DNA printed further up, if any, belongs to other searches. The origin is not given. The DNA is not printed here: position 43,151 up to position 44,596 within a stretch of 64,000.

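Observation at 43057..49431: AT-rich three-gene block: secreted LTD protein + SusD-less TonB-dependent receptor + secreted double-HKD PLD/nuclease. Candidate extracellular DNA/phosphodiester scavenging system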

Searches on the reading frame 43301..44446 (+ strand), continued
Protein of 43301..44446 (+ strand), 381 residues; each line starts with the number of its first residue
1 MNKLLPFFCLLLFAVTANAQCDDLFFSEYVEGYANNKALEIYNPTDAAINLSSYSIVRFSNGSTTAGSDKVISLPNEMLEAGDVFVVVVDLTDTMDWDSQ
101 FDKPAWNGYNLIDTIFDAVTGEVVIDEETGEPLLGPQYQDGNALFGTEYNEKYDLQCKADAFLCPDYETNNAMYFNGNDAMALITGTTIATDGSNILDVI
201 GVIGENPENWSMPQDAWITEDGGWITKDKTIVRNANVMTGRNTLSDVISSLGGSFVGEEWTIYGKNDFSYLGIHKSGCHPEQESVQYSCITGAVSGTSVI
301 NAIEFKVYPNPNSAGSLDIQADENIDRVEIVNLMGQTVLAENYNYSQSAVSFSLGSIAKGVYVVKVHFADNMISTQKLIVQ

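Call 64: fold_search(model_id=the predicted structure, library=pdb)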
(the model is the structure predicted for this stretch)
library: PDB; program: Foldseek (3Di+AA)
matches with E <= 10: 1431; with E <= 0.001: 22
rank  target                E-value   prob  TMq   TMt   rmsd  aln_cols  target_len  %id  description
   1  8pn3_B                2.8e-05  0.96  0.18  0.20  20.2       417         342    9  Crystal structure of the HC7-Glu200Ala mutant complexed to a tetraglycopeptide. (released 2024-03-06)
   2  8pn5_E                3.0e-05  0.96  0.18  0.19  21.0       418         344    9  Crystal structure of the HC7-Glu200Ala mutant complexed to a triglycopeptide (released 2024-03-06)
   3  8pn5_B                4.9e-05  0.93  0.18  0.19  21.0       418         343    9  Crystal structure of the HC7-Glu200Ala mutant complexed to a triglycopeptide (released 2024-03-06)
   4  8pn5_G                5.2e-05  0.93  0.18  0.20  20.0       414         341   10  Crystal structure of the HC7-Glu200Ala mutant complexed to a triglycopeptide (released 2024-03-06)
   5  8pmu                  7.3e-05  0.96  0.18  0.19  20.6       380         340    9  Crystal structure of the HC7 apo form (released 2024-03-06)
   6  8pn5_D                9.1e-05  0.92  0.18  0.20  21.2       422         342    8  Crystal structure of the HC7-Glu200Ala mutant complexed to a triglycopeptide (released 2024-03-06)
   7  8pn3_A                9.1e-05  0.90  0.18  0.19  19.3       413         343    9  Crystal structure of the HC7-Glu200Ala mutant complexed to a tetraglycopeptide. (released 2024-03-06)
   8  9flw_A                1.1e-04  0.57  0.17  0.13  51.3       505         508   11  CryoEM structure of the fragment-6 (3571-4078) in the grappling hook protein A (GhpA) in the bacterium Aureispira sp.  (released 2024-10-16)
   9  8gl6_D                1.2e-04  1.00  0.17  0.75   2.3        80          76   21  The Type 9 Secretion System in vitro assembled, RemA-CTD substrate bound complex (released 2024-01-31)
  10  4a2m_A                1.6e-04  0.47  0.14  0.08  20.7       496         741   10  Structure of the periplasmic domain of the heparin and heparan sulphate sensing hybrid two component system BT4663 in  (released 2012-05-02)
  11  8pn5_C                2.0e-04  0.84  0.18  0.19  20.3       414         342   10  Crystal structure of the HC7-Glu200Ala mutant complexed to a triglycopeptide (released 2024-03-06)
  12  2p9r_B                2.8e-04  1.00  0.18  0.55   3.8        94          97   16  Human alpha2-macroglogulin is composed of multiple domains, as predicted by homology with complement component C3 (released 2007-08-21)
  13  9fls_A                2.8e-04  0.91  0.17  0.19  22.5       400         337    8  CryoEM structure of the fragment-3 (2061-2397) in the grappling hook protein A (GhpA) in the bacterium Aureispira sp.  (released 2024-10-16)
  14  8gl8_D                4.9e-04  1.00  0.18  0.80   2.0        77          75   17  The Type 9 Secretion System Extended Translocon - SprA-PorV-PPI-RemZ-SkpA-SprE complex (released 2024-01-31)
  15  2p9r_A                4.9e-04  1.00  0.18  0.55   3.4        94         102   16  Human alpha2-macroglogulin is composed of multiple domains, as predicted by homology with complement component C3 (released 2007-08-21)
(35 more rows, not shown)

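Call 76: find_encoding_contigs(protein=P0370, flank=10000, max_places=1)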
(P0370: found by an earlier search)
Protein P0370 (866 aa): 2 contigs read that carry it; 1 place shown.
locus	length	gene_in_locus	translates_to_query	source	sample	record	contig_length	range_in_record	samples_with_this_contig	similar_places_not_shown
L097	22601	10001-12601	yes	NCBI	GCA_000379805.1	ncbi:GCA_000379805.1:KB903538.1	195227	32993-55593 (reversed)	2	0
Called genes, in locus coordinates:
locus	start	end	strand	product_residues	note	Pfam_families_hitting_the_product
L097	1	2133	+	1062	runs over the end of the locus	PF05359:DUF748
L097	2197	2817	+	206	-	-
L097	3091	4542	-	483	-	PF01839:FG-GAP (faint), PF13517:FG-GAP_3, PF18962:Por_Secre_tail (weak)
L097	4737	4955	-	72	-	-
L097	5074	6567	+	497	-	PF00266:Aminotran_5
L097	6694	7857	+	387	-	PF00266:Aminotran_5, PF01212:Beta_elim_lyase (weak)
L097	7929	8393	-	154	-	PF14088:DUF4268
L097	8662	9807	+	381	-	PF00932:LTD, PF18962:Por_Secre_tail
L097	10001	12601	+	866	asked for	PF13620:CarboxypepD_reg, PF13715:CarbopepD_reg_2, PF07715:Plug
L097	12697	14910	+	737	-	PF18942:DUF5689 (weak), PF16656:Pur_ac_phosph_N (weak), PF13091:PLDc_2, PF18962:Por_Secre_tail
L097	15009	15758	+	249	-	PF13489:Methyltransf_23 (weak), PF01170:UPF0020 (weak), PF05175:MTS, PF05971:Methyltransf_10 (weak), PF13847:Methyltransf_31, PF08241:Methyltransf_11, PF08242:Methyltransf_12, PF13649:Methyltransf_25, +4 more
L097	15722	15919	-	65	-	-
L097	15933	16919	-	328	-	PF00365:PFK, PF01513:NAD_kinase (weak)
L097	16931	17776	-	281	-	-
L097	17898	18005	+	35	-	-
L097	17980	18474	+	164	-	PF04290:DctQ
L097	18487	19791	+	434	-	PF06808:DctM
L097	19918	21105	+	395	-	-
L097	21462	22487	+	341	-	-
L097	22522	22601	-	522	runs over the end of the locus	-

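Call 84: search_protein_families(library=pfam, proteins=[window:43301-44446:+], max_evalue=5)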
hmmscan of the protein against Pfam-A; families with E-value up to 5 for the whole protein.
window:43301-44446:+ (381 aa): 3 families
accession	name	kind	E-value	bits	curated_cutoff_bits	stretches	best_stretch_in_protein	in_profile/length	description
PF00932.25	LTD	-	8.1e-12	45.9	34.3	1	19-108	3-87/109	Lamin Tail Domain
PF18962.6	Por_Secre_tail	-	1.1e-09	38.9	27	1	307-380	1-75/75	Secretion system C-terminal sorting domain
PF11589.14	DUF3244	-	0.12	12.8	25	1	327-372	43-89/96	Domain of unknown function (DUF3244)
